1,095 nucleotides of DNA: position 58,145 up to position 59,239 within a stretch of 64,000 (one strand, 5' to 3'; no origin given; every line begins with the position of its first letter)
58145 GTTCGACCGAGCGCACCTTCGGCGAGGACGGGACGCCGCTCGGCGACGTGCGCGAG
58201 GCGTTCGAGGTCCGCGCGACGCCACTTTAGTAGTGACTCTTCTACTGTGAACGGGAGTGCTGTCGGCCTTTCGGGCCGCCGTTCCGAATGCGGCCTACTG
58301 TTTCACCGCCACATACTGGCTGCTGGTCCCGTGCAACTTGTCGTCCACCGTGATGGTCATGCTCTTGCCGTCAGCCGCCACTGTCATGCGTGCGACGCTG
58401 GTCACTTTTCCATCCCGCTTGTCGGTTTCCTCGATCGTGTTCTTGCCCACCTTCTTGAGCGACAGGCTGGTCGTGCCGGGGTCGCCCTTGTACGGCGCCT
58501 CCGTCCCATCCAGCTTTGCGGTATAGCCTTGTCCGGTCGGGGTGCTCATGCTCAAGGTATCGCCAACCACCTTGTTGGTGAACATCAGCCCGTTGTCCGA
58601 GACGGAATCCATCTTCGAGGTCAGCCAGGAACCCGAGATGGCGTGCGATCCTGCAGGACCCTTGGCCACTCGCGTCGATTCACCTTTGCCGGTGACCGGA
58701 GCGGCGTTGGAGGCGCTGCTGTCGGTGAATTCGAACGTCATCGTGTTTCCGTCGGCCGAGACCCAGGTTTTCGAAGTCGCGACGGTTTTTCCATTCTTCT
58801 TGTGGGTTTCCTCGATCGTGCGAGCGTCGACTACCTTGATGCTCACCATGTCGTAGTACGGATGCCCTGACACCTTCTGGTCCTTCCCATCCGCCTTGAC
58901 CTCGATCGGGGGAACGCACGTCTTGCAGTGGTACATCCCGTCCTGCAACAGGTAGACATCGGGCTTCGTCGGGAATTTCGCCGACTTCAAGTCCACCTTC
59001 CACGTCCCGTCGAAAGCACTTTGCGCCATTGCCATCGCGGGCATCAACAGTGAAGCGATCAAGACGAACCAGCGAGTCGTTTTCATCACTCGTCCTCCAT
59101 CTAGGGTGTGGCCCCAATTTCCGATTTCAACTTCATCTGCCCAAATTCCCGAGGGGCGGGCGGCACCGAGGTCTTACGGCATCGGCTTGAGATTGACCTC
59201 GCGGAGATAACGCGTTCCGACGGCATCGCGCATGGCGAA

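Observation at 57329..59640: Low-GC islet encoding two secreted proteins just downstream of tRNA-Pro(UGG)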

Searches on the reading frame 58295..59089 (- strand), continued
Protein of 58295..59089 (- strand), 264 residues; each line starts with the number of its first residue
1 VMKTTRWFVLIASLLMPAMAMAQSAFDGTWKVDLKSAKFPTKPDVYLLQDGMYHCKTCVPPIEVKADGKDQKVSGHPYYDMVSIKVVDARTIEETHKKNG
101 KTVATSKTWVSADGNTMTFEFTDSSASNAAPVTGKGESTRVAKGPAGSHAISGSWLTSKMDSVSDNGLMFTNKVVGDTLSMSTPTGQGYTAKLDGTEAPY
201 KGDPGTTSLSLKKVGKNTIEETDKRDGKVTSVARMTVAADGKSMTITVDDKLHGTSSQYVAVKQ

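Call 54: search_protein_families(library=pfam, proteins=[L021:6593-7810:+, L021:9062-10174:-, L002:5006-5887:+, L002:6953-7534:-, L003:5284-5841:+, L003:7063-7839:+], max_evalue=0.001)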
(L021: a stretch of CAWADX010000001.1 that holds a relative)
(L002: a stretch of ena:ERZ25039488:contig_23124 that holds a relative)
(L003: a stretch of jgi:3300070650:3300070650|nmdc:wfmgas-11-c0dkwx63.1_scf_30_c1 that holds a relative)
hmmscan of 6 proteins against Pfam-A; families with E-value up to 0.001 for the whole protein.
L021:6593-7810:+ (405 aa): 2 families
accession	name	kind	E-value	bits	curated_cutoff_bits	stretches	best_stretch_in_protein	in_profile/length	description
PF07731.20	Cu-oxidase_2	-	2.9e-20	72.8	20.4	2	304-403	19-133/137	Multicopper oxidase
PF07732.21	Cu-oxidase_3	-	9.4e-13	48.7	21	1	130-236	25-117/119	Multicopper oxidase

L021:9062-10174:- (370 aa): 1 family
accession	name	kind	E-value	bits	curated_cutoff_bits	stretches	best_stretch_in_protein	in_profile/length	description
PF11199.13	DUF2891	-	7e-134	446.4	25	1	39-361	2-324/325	Protein of unknown function (DUF2891)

L002:5006-5887:+ (293 aa): 1 family
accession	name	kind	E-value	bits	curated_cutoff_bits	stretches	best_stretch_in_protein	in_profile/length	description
PF02321.23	OEP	-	2.4e-35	122.5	22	2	111-290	8-187/187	Outer membrane efflux protein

L002:6953-7534:- (193 aa): 0 families

L003:5284-5841:+ (185 aa): 1 family
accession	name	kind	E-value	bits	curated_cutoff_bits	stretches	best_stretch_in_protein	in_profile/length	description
PF03729.18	DUF308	-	1.8e-24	86.2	25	2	20-89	2-73/73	Short repeat of unknown function (DUF308)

L003:7063-7839:+ (258 aa): 0 families

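Call 60: search_protein_families(library=padloc, proteins=[window:58295-59089:-], max_evalue=0.01)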
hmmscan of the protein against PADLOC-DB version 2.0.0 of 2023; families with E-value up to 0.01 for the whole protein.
window:58295-59089:- (264 aa): 0 families

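Call 61: search_protein_families(library=phrogs, proteins=[window:58295-59089:-], max_evalue=0.01)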
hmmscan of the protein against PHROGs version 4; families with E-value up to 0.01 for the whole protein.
window:58295-59089:- (264 aa): 0 families

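Call 67: list_cluster_members(proteins=[P0241, P0242, P0244, P0245, P0247, P0248, P0250, P0257, P0285, P0343])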
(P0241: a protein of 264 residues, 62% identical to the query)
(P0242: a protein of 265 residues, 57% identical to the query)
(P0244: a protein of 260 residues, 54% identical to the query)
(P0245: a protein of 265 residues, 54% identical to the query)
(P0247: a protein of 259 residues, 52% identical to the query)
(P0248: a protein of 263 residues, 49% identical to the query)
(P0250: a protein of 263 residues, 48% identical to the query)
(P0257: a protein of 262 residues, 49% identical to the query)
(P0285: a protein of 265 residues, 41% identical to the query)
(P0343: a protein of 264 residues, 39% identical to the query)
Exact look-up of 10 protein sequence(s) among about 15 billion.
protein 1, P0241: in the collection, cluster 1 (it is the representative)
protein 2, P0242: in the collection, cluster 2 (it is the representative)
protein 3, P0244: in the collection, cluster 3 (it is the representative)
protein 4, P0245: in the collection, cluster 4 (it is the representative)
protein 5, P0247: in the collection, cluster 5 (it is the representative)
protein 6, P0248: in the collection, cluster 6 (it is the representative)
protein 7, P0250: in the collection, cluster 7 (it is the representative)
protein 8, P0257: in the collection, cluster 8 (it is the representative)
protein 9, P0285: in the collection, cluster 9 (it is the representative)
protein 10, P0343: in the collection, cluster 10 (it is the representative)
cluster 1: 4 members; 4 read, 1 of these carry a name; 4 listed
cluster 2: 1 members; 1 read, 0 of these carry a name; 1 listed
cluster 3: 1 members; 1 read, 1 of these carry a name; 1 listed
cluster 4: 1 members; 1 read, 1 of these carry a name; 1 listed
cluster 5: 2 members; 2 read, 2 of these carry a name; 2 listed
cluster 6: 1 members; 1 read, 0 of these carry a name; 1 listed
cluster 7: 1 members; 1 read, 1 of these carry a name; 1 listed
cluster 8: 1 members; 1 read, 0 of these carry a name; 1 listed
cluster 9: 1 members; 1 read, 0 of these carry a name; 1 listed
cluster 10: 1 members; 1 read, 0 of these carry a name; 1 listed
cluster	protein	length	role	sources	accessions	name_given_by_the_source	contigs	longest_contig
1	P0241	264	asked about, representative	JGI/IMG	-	hypothetical protein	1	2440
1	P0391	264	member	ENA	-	-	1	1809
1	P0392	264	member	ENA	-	-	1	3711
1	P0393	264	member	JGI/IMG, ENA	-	-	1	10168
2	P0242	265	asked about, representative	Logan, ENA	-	-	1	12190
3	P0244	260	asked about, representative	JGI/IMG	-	hypothetical protein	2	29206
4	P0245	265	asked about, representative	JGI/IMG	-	hypothetical protein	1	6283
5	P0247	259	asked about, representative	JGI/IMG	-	hypothetical protein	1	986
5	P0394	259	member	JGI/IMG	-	hypothetical protein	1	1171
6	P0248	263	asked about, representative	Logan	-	-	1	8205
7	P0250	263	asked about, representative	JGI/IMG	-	hypothetical protein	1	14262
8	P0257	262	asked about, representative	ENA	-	-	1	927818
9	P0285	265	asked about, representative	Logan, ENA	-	-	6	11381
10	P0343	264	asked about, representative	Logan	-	-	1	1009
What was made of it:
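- Tried and rejected: Taxon names for distant A representatives: none on record (call 67).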

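Call 83: fold_search(model_id=the predicted structure, library=pdb)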
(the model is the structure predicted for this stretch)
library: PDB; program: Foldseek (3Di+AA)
matches with E <= 10: 1196; with E <= 0.001: 1
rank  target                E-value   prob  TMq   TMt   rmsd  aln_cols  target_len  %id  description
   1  7qh3_A                3.9e-04  1.00  0.24  0.44  19.7       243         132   10  Crystal structure of the anti-sigma factor RsfG from Streptomyces tsukubaensis NRRL18488 (released 2022-12-21)
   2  7qh3_B                1.2e-03  1.00  0.21  0.35  18.7       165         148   12  Crystal structure of the anti-sigma factor RsfG from Streptomyces tsukubaensis NRRL18488 (released 2022-12-21)
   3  7re4_C                2.1e-03  0.91  0.19  0.21  12.4       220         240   13  Apo Hemophilin from A. baumannii (released 2021-11-17)
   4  7re4_E                2.6e-03  0.95  0.22  0.24  12.3       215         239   11  Apo Hemophilin from A. baumannii (released 2021-11-17)
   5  2ovq_B                2.6e-03  0.44  0.15  0.11  17.8       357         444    8  Structure of the Skp1-Fbw7-CyclinEdegC complex (released 2007-04-24)
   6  2ovr_B                3.1e-03  0.38  0.14  0.11  18.1       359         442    9  Structure of the Skp1-Fbw7-CyclinEdegN complex (released 2007-04-24)
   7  7rea                  3.2e-03  0.72  0.19  0.20  18.1       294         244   10  Apo Hemophilin from A. baumannii (released 2021-11-17)
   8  7t1z_B                4.1e-03  0.35  0.15  0.10  17.8       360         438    9  Structure of the Fbw7-Skp1-MycNdegron complex (released 2022-02-16)
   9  4m6s                  4.4e-03  1.00  0.29  0.51   3.5       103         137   16  Crystal structure of the R111K:R132Y:Y134F:T54V:R59W:A32W mutant of the Cellular Retinoic Acid Binding Protein Type II i (released 2013-10-09)
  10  7re4_A                4.8e-03  0.85  0.20  0.22  13.0       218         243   13  Apo Hemophilin from A. baumannii (released 2021-11-17)
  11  4o4x_A                5.1e-03  0.57  0.19  0.11  21.3       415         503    7  Crystal structure of the vaccine antigen Transferrin Binding Protein B (TbpB) double mutant Tyr-167-Ala and Trp-176-Al (released 2015-01-14)
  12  6hkr                  5.3e-03  1.00  0.30  0.53   3.3       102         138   18  Human Cellular Retinoic Acid Binding Protein II (CRABPII) with bound synthetic retinoid DC271. (released 2018-11-28)
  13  4o4u_B                5.3e-03  0.57  0.16  0.10  20.9       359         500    8  Crystal structure of the vaccine antigen Transferrin Binding Protein B (TbpB) mutant Trp-176-Ala from Haemophilus para (released 2015-01-14)
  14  3fen_B                5.9e-03  1.00  0.30  0.59   4.5       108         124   16  Crystal structure of the R132K:R111L:A32E mutant of cellular retinoic acid-binding protein II at 1.56 angstrom resolut (released 2009-11-10)
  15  3f9d_A                5.9e-03  1.00  0.29  0.51   3.5       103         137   16  Crystal structure of the R132K:R111L:T54E mutant of cellular retinoic acid-binding protein II complexed with C15-aldeh (released 2009-10-27)
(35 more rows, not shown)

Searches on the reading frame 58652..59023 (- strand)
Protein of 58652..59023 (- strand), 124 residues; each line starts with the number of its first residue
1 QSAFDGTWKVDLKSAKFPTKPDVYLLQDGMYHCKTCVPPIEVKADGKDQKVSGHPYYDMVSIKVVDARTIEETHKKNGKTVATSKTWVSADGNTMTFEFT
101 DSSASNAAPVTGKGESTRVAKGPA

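Call 84: search_solved_structures(query=A4, max_evalue=10, show_alignments=3)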
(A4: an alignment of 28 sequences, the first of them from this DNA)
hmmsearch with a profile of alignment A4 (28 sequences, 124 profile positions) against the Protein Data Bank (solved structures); distinct sequences matched with E-value up to 10: 9.
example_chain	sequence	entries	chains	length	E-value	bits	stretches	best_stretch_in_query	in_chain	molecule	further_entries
1f62_A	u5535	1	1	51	0.39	13.9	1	19-39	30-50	TRANSCRIPTION FACTOR WSTF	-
8k81_A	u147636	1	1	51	1.7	11.9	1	27-55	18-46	Insulinoma-associated protein 1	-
1sa8_A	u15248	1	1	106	1.8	11.8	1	3-28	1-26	Fatty acid-binding protein, intestinal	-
1a57_A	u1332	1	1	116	3.3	10.9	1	3-15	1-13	INTESTINAL FATTY ACID-BINDING PROTEIN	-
1ifc_A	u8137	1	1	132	6.3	10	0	3-14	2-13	INTESTINAL FATTY ACID BINDING PROTEIN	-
1t8v_A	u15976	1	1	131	6.8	9.9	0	3-14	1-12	Fatty acid-binding protein, intestinal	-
1icn_A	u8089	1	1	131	7.9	9.7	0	3-14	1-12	INTESTINAL FATTY ACID BINDING PROTEIN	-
1dc9_A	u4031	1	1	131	8.2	9.7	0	3-14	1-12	INTESTINAL FATTY ACID BINDING PROTEIN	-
1ael_A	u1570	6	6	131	8.4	9.6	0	3-14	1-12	FATTY ACID-BINDING PROTEIN | INTESTINAL FATTY ACID BINDING PROTEIN | INTESTINAL FATTY ACID-BINDING PROTEIN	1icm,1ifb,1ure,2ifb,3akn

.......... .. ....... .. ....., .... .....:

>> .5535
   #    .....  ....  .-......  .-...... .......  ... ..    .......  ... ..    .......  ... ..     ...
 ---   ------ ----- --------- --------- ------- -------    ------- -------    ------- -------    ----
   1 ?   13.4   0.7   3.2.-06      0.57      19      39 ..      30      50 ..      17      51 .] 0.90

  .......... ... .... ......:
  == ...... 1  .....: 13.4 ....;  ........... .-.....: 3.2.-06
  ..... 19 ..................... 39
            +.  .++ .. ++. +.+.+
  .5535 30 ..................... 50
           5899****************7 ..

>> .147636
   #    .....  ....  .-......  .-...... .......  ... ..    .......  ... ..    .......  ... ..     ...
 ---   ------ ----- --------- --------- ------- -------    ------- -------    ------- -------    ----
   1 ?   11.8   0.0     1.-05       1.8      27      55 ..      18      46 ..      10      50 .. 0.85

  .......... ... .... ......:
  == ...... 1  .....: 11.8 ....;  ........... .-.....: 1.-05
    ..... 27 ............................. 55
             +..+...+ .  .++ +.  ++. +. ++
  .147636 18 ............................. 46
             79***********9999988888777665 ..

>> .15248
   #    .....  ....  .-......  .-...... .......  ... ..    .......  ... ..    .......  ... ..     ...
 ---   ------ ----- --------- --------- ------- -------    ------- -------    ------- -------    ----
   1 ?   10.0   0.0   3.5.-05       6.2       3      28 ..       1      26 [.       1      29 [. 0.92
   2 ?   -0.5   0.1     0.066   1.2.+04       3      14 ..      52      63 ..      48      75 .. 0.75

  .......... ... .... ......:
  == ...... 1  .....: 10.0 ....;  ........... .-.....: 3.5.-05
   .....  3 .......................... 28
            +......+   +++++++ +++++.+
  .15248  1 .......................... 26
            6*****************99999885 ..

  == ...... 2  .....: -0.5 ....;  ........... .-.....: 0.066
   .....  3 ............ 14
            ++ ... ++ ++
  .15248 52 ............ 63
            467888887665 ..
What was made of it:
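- Tried and rejected: Only non-significant matches (E 0.39-1.7; call 84).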
